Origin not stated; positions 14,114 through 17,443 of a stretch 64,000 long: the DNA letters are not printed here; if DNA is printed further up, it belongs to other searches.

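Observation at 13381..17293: Giant sigma-70 fused to DnaA-domain-IV-like DNA-binding modules, with a stand-alone DnaA-IV-like gene next door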

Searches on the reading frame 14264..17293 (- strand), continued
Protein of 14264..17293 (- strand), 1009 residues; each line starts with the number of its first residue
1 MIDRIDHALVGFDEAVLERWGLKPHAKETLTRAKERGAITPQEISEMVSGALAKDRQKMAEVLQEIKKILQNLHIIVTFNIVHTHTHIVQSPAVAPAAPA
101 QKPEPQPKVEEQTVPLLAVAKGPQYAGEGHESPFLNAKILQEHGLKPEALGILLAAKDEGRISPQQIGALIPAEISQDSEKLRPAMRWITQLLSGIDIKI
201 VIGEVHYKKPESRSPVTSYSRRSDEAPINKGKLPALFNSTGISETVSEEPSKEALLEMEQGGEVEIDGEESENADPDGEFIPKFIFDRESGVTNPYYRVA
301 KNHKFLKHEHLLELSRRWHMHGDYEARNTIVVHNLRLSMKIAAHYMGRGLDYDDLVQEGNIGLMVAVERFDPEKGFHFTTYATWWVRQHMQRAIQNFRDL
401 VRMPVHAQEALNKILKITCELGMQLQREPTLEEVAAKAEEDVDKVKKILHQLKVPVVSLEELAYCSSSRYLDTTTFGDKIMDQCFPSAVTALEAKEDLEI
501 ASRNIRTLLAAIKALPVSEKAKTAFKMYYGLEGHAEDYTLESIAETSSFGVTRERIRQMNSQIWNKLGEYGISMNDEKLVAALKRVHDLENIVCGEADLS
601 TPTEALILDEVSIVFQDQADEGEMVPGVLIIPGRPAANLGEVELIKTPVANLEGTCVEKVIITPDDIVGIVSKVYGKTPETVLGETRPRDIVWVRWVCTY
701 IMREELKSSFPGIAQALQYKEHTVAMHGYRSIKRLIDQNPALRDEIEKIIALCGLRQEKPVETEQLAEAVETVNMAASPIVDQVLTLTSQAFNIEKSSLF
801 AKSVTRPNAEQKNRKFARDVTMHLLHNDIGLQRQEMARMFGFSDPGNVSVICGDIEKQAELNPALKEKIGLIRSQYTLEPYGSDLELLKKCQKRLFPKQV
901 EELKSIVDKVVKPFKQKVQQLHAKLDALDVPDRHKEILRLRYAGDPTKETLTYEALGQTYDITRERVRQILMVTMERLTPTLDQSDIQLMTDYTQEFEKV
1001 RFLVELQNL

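Call 8: find_homologous_proteins(query=window:14264-17293:-, max_evalue=0.00001)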
Query window:14264-17293:- (1009 aa): 358 proteins with E <= 0.00001 among 8000 candidates; the best 120 are listed.
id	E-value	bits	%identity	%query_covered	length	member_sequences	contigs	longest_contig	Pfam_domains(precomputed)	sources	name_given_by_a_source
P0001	0.0e+0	2262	100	100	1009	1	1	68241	PF08299.18,PF04545.23,PF04542.21,PF04539.23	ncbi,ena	-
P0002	0.0e+0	1573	71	100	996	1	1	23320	PF08299.18,PF04545.23,PF04542.21,PF04539.23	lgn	-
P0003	0.0e+0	1561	71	100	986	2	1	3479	PF08299.18,PF04545.23,PF04542.21,PF04539.23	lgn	-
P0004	0.0e+0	1554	70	100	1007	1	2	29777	PF08299.18,PF04545.23,PF04542.21,PF04539.23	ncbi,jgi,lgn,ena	-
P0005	0.0e+0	1533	71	100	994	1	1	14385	PF08299.18,PF04545.23,PF04542.21,PF04539.23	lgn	-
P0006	0.0e+0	1513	69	100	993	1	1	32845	PF08299.18,PF04545.23,PF04542.21,PF04539.23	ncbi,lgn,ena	-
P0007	0.0e+0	1461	67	100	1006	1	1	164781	PF08299.18,PF04545.23,PF04542.21,PF04539.23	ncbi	-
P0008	0.0e+0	1404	65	100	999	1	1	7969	PF16509.12,PF08299.18,PF04545.23,PF04542.21,PF04539.23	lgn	-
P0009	0.0e+0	1390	64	100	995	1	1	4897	PF08299.18,PF04545.23,PF04542.21,PF04539.23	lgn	-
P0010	0.0e+0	1351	68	91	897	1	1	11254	PF08299.18,PF04545.23,PF04542.21,PF04539.23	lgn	-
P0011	0.0e+0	1318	61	100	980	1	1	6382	PF08299.18,PF04545.23,PF04542.21,PF04539.23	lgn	-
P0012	0.0e+0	1294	67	88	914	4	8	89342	PF08299.18,PF04545.23,PF04542.21,PF04539.23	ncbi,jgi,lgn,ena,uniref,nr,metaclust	ncbi:MAG: hypothetical protein A2849_04110 [Candidatus Taylorbacteria bacterium RIFCSPHIGHO2_01_FULL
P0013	0.0e+0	1244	74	76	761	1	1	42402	PF08299.18,PF04542.21,PF04539.23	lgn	-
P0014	0.0e+0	1240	59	100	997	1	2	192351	PF08299.18,PF04545.23,PF04542.21,PF04539.23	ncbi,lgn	-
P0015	0.0e+0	1200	56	100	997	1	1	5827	PF08299.18,PF04545.23,PF04542.21,PF04539.23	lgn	-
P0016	0.0e+0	1182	56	100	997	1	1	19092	PF08299.18,PF04545.23,PF04542.21,PF04539.23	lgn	-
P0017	0.0e+0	1174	56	100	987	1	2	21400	PF08299.18,PF04545.23,PF04542.21,PF04539.23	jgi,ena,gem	-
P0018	0.0e+0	1137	68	76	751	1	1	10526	PF08299.18,PF04542.21,PF04539.23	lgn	-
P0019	0.0e+0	1123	68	76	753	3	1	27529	PF08299.18,PF04545.23,PF04542.21,PF04539.23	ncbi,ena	-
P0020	0.0e+0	1092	69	74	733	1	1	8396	PF08299.18,PF04542.21,PF04539.23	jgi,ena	-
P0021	0.0e+0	1090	69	74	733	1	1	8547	PF08299.18,PF04542.21,PF04539.23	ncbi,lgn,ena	-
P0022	8.9e-252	856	68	60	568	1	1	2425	PF04542.21,PF04539.23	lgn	-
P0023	2.4e-246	838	64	61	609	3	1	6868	PF08299.18,PF04545.23,PF04539.23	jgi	jgi:DNA-directed RNA polymerase sigma subunit (sigma70/sigma32)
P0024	1.2e-225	770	52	76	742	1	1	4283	PF08299.18,PF04545.23,PF04542.21,PF04539.23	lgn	-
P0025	5.2e-202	692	59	35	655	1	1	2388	PF04545.23,PF04542.21,PF04539.23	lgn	-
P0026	1.1e-196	674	41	75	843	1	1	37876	PF04545.23,PF04542.21,PF04539.23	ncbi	-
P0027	3.4e-162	560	47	60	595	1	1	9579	PF04542.21,PF04539.23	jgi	jgi:RNA polymerase sigma factor (sigma-70 family)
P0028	7.0e-122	427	32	79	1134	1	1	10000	PF08299.18,PF04545.23,PF00140.26,PF04542.21,PF04539.23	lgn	-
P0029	7.1e-111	390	31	71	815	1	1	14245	PF08299.18,PF04545.23,PF04542.21,PF04539.23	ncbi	-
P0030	7.1e-86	307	34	61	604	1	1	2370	PF08299.18,PF04545.23,PF04542.21,PF04539.23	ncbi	-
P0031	3.0e-80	289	31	62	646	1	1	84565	PF08299.18,PF04545.23,PF04542.21,PF04539.23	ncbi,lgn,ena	-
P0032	6.6e-72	261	34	51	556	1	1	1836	PF08299.18,PF04542.21,PF04539.23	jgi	jgi:RNA polymerase sigma factor (sigma-70 family)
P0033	4.9e-39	152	31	42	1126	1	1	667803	PF00270.36,PF04545.23,PF04542.21,PF18766.8,PF00271.38,PF04539.23,PF04851.22,PF14882.12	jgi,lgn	jgi:RNA polymerase sigma factor (sigma-70 family)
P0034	2.6e-37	147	39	24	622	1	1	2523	PF04546.20,PF04545.23,PF00140.26,PF04542.21,PF04539.23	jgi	jgi:RNA polymerase primary sigma factor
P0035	2.8e-37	147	40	24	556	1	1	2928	PF04545.23,PF00140.26,PF04542.21,PF04539.23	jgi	jgi:RNA polymerase primary sigma factor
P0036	6.0e-37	145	39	26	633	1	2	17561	PF04545.23,PF00140.26,PF04542.21,PF04539.23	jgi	jgi:RNA polymerase primary sigma factor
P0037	1.8e-36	144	40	24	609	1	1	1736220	PF04545.23,PF00140.26,PF04542.21,PF04539.23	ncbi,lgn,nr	ncbi:MAG: RNA polymerase sigma factor RpoD [Candidatus Binatia bacterium]|nr:MAG: RNA polymerase sig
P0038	2.2e-36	144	41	24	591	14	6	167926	PF04545.23,PF00140.26,PF04542.21,PF04539.23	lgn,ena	-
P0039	1.4e-35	141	37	26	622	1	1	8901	PF04546.20,PF04545.23,PF04542.21,PF04539.23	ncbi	ncbi:MAG: sigma-70 family RNA polymerase sigma factor [Methylococcaceae bacterium]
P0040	1.4e-35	141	38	24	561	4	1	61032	PF04545.23,PF00140.26,PF04542.21,PF04539.23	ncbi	-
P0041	3.3e-35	140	40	24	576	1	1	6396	PF04546.20,PF04545.23,PF00140.26,PF03979.20,PF04542.21,PF04539.23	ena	-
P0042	9.0e-35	138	38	26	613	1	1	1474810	PF04546.20,PF04545.23,PF00140.26,PF03979.20,PF04542.21,PF04539.23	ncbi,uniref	ncbi:RNA polymerase sigma factor RpoD [Candidatus Mesenet endosymbiont of Agriotes lineatus]|uniref:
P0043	9.3e-35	138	40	24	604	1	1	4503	PF04545.23,PF00140.26,PF03979.20,PF04542.21,PF04539.23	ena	-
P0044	1.2e-34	138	41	24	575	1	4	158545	PF04545.23,PF00140.26,PF03979.20,PF04542.21,PF04539.23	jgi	jgi:RNA polymerase primary sigma factor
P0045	1.3e-34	138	41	24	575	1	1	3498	PF04545.23,PF00140.26,PF03979.20,PF04542.21,PF04539.23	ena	-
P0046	1.7e-34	137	40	24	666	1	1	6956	PF04546.20,PF04545.23,PF00140.26,PF03979.20,PF04542.21,PF04539.23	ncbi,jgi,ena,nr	ncbi:MAG TPA: RNA polymerase sigma factor RpoD [Myxococcota bacterium]|nr:RNA polymerase sigma facto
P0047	3.8e-34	136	38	25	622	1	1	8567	PF04545.23,PF00140.26,PF03979.20,PF04542.21,PF04539.23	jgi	jgi:RNA polymerase primary sigma factor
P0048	4.9e-34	136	39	24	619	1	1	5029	PF04545.23,PF00140.26,PF03979.20,PF04542.21,PF04539.23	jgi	-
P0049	4.9e-34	136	39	24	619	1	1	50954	PF04545.23,PF00140.26,PF03979.20,PF04542.21,PF04539.23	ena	-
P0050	4.9e-34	136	39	24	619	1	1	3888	PF04545.23,PF00140.26,PF03979.20,PF04542.21,PF04539.23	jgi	jgi:RNA polymerase primary sigma factor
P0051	1.2e-33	135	36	24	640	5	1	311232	PF04546.20,PF04545.23,PF00140.26,PF03979.20,PF04542.21,PF04539.23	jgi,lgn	jgi:RNA polymerase primary sigma factor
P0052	1.9e-33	134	35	28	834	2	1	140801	PF04546.20,PF04545.23,PF00140.26,PF03979.20,PF04542.21,PF04539.23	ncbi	-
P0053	2.6e-33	133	37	25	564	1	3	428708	PF04545.23,PF00140.26,PF04542.21,PF08281.19,PF04539.23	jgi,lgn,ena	jgi:RNA polymerase primary sigma factor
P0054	2.6e-33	133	37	25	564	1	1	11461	PF04545.23,PF00140.26,PF04542.21,PF08281.19,PF04539.23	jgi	jgi:RNA polymerase primary sigma factor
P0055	2.7e-33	133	37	25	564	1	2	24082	PF04545.23,PF00140.26,PF04542.21,PF08281.19,PF04539.23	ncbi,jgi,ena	ncbi:MAG: RNA polymerase sigma factor RpoD/SigA [Candidatus Caldipriscus sp.]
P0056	2.8e-33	133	37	25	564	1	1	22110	PF04545.23,PF00140.26,PF04542.21,PF08281.19,PF04539.23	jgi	jgi:RNA polymerase primary sigma factor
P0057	2.9e-33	133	37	25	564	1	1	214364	PF04545.23,PF00140.26,PF04542.21,PF08281.19,PF04539.23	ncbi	-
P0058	2.9e-33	133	37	25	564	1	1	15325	PF04545.23,PF00140.26,PF04542.21,PF08281.19,PF04539.23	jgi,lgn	jgi:RNA polymerase primary sigma factor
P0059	3.2e-33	133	37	25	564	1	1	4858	PF04545.23,PF00140.26,PF04542.21,PF08281.19,PF04539.23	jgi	jgi:RNA polymerase primary sigma factor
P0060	3.7e-33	133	37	25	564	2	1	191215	PF04545.23,PF00140.26,PF04542.21,PF08281.19,PF04539.23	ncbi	-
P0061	3.9e-33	133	37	25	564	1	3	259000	PF04545.23,PF00140.26,PF04542.21,PF08281.19,PF04539.23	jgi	jgi:RNA polymerase primary sigma factor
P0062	3.9e-33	133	37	24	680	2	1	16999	PF04546.20,PF04545.23,PF00140.26,PF03979.20,PF04542.21,PF04539.23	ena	-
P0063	4.5e-33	133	37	24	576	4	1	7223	PF04546.20,PF04545.23,PF00140.26,PF03979.20,PF04542.21,PF04539.23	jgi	-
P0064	4.9e-33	133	37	25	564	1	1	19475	PF04545.23,PF00140.26,PF04542.21,PF08281.19,PF04539.23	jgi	jgi:RNA polymerase primary sigma factor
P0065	4.9e-33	133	37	25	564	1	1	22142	PF04545.23,PF00140.26,PF04542.21,PF08281.19,PF04539.23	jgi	jgi:RNA polymerase primary sigma factor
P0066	4.9e-33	133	37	25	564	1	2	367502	PF04545.23,PF00140.26,PF04542.21,PF08281.19,PF04539.23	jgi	jgi:RNA polymerase primary sigma factor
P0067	5.3e-33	132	37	25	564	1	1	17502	PF04545.23,PF00140.26,PF04542.21,PF08281.19,PF04539.23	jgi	-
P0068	5.4e-33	132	37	25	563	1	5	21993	PF04545.23,PF00140.26,PF03979.20,PF04542.21,PF04539.23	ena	-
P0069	5.7e-33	132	37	25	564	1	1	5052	PF04545.23,PF00140.26,PF04542.21,PF08281.19,PF04539.23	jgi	jgi:RNA polymerase primary sigma factor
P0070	6.1e-33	132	37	25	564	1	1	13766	PF04545.23,PF00140.26,PF04542.21,PF08281.19,PF04539.23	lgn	-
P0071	6.5e-33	132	37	25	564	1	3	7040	PF04545.23,PF00140.26,PF04542.21,PF08281.19,PF04539.23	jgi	jgi:RNA polymerase primary sigma factor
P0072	6.6e-33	132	37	25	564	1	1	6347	PF04545.23,PF00140.26,PF04542.21,PF08281.19,PF04539.23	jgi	jgi:RNA polymerase primary sigma factor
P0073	9.1e-33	132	36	26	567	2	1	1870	PF04545.23,PF00140.26,PF04542.21,PF04539.23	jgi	-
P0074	9.9e-33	132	37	25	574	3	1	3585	PF04546.20,PF04545.23,PF00140.26,PF04542.21,PF04539.23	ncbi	ncbi:RNA polymerase sigma factor RpoD [Candidatus Zixiibacteriota bacterium]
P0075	1.0e-32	131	38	24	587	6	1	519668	PF04545.23,PF00140.26,PF04542.21,PF04539.23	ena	-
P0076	1.1e-32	131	37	25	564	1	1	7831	PF04545.23,PF00140.26,PF04542.21,PF08281.19,PF04539.23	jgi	jgi:RNA polymerase primary sigma factor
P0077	1.3e-32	131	36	24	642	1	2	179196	PF04546.20,PF04545.23,PF00140.26,PF03979.20,PF04542.21,PF04539.23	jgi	jgi:RNA polymerase primary sigma factor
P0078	1.3e-32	131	36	24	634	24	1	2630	PF04546.20,PF04545.23,PF00140.26,PF03979.20,PF04542.21,PF04539.23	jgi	jgi:RNA polymerase primary sigma factor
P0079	1.4e-32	131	38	24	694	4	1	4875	PF04546.20,PF04545.23,PF00140.26,PF04542.21,PF04539.23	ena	-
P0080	1.4e-32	131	37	24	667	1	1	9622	PF04546.20,PF04545.23,PF00140.26,PF03979.20,PF04542.21,PF04539.23,PF26095.1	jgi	jgi:RNA polymerase primary sigma factor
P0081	1.5e-32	131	37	24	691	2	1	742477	PF04546.20,PF04545.23,PF00140.26,PF03979.20,PF04542.21,PF04539.23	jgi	-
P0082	1.7e-32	131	36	24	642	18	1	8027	PF04546.20,PF04545.23,PF00140.26,PF03979.20,PF04542.21,PF04539.23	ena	-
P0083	1.7e-32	131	36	24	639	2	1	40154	PF04546.20,PF04545.23,PF00140.26,PF03979.20,PF04542.21,PF04539.23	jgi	jgi:RNA polymerase primary sigma factor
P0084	1.8e-32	131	40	24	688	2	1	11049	PF04546.20,PF04545.23,PF00140.26,PF04542.21,PF04539.23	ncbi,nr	ncbi:MAG: RNA polymerase sigma factor RpoD [Rickettsiales bacterium]|nr:RNA polymerase sigma factor 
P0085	2.0e-32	131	36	25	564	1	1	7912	PF04545.23,PF00140.26,PF04542.21,PF08281.19,PF04539.23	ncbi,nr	ncbi:MAG: sigma-70 family RNA polymerase sigma factor [Candidatus Caldipriscus sp.]|nr:sigma-70 fami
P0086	2.2e-32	130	38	24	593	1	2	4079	PF04545.23,PF00140.26,PF03979.20,PF04542.21,PF04539.23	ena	-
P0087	2.3e-32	130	36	24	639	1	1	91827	PF04546.20,PF04545.23,PF00140.26,PF03979.20,PF04542.21,PF04539.23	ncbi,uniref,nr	ncbi:RNA polymerase sigma factor RpoD [Falsiroseomonas oryziterrae]|uniref:RNA polymerase sigma fact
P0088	2.5e-32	130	39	24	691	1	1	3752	PF13205.13,PF04545.23,PF00140.26,PF03979.20,PF04542.21,PF04539.23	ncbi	-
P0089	3.3e-32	130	37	24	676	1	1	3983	PF04546.20,PF04545.23,PF00140.26,PF03979.20,PF04542.21,PF04539.23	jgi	jgi:RNA polymerase primary sigma factor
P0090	3.3e-32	130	37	24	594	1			PF04546.20,PF04545.23,PF00140.26,PF04542.21,PF04539.23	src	-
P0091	3.4e-32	130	38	24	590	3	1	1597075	PF04545.23,PF00140.26,PF03979.20,PF04542.21,PF04539.23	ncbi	ncbi:MAG: RNA polymerase sigma factor RpoD [candidate division FCPU426 bacterium]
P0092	3.5e-32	130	36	25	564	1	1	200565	PF04545.23,PF00140.26,PF04542.21,PF08281.19,PF04539.23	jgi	-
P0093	3.5e-32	130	36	25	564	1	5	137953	PF04545.23,PF00140.26,PF04542.21,PF08281.19,PF04539.23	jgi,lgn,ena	-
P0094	3.8e-32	130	37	24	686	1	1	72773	PF04546.20,PF04545.23,PF00140.26,PF03979.20,PF04542.21,PF04539.23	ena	-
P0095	4.9e-32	129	34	24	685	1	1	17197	PF04545.23,PF00140.26,PF03979.20,PF04542.21,PF04539.23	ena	-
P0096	5.5e-32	129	36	24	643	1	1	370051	PF04546.20,PF04545.23,PF00140.26,PF03979.20,PF04542.21,PF04539.23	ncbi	-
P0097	5.8e-32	129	36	25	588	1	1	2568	PF04545.23,PF00140.26,PF03979.20,PF04542.21,PF04539.23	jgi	jgi:RNA polymerase primary sigma factor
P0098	7.9e-32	129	38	24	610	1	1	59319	PF04545.23,PF00140.26,PF03979.20,PF04542.21,PF04539.23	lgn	-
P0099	7.9e-32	129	37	24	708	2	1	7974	PF04546.20,PF04545.23,PF00140.26,PF03979.20,PF04542.21,PF04539.23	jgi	jgi:RNA polymerase primary sigma factor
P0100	8.1e-32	128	35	28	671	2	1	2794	PF13857.13,PF04545.23,PF12796.14,PF00023.37,PF04542.21,PF13637.13,PF04539.23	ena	-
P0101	8.3e-32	128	36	24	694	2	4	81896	PF04546.20,PF04545.23,PF00140.26,PF03979.20,PF04542.21,PF04539.23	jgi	-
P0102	8.5e-32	128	38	24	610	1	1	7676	PF04545.23,PF00140.26,PF03979.20,PF04542.21,PF04539.23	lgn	-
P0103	8.5e-32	128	37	24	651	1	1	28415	PF04546.20,PF04545.23,PF00140.26,PF03979.20,PF04542.21,PF04539.23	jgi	jgi:RNA polymerase primary sigma factor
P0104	8.7e-32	128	38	24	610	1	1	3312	PF04545.23,PF00140.26,PF03979.20,PF04542.21,PF04539.23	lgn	-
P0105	8.7e-32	128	39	24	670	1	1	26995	PF04546.20,PF04545.23,PF00140.26,PF03979.20,PF04542.21,PF04539.23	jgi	jgi:RNA polymerase primary sigma factor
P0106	8.9e-32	128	37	24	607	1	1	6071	PF04545.23,PF00140.26,PF03979.20,PF04542.21,PF04539.23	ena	-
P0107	1.0e-31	128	37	24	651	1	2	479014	PF04546.20,PF04545.23,PF00140.26,PF03979.20,PF04542.21,PF04539.23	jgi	jgi:RNA polymerase primary sigma factor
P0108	1.1e-31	128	38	24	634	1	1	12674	PF04546.20,PF04545.23,PF00140.26,PF03979.20,PF04542.21,PF04539.23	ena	-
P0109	1.1e-31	128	37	24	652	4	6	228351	PF04546.20,PF04545.23,PF00140.26,PF03979.20,PF04542.21,PF04539.23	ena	-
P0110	1.1e-31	128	37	24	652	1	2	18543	PF04546.20,PF04545.23,PF00140.26,PF03979.20,PF04542.21,PF04539.23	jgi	-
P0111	1.1e-31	128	46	14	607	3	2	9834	PF04545.23,PF00140.26,PF04542.21,PF04539.23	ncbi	-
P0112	1.2e-31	128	35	24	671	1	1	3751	PF04545.23,PF00140.26,PF03979.20,PF04542.21,PF04539.23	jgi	jgi:RNA polymerase primary sigma factor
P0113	1.3e-31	128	34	24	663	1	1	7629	PF04545.23,PF00140.26,PF03979.20,PF04542.21,PF04539.23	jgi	jgi:RNA polymerase primary sigma factor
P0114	1.3e-31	128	37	24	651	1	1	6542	PF04546.20,PF04545.23,PF00140.26,PF03979.20,PF04542.21,PF04539.23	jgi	jgi:RNA polymerase primary sigma factor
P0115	1.4e-31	128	36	24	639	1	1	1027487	PF04546.20,PF04545.23,PF00140.26,PF03979.20,PF04542.21,PF04539.23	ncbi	ncbi:RNA polymerase sigma factor RpoD [Roseomonas sp. F4]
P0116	1.4e-31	128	37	24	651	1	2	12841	PF04546.20,PF04545.23,PF00140.26,PF03979.20,PF04542.21,PF04539.23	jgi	jgi:RNA polymerase primary sigma factor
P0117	1.5e-31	128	34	24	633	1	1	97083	PF04545.23,PF00140.26,PF03979.20,PF04542.21,PF04539.23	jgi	jgi:RNA polymerase primary sigma factor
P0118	1.6e-31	127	34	24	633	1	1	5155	PF04545.23,PF00140.26,PF03979.20,PF04542.21,PF04539.23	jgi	jgi:RNA polymerase primary sigma factor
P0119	1.6e-31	127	34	24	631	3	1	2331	PF04545.23,PF00140.26,PF03979.20,PF04542.21,PF04539.23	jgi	-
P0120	1.6e-31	127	37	24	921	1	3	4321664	PF04545.23,PF12796.14,PF04542.21,PF04539.23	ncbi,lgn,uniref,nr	ncbi:sigma-70 family RNA polymerase sigma factor [Enterovibrio norvegicus]|uniref:sigma-70 family RN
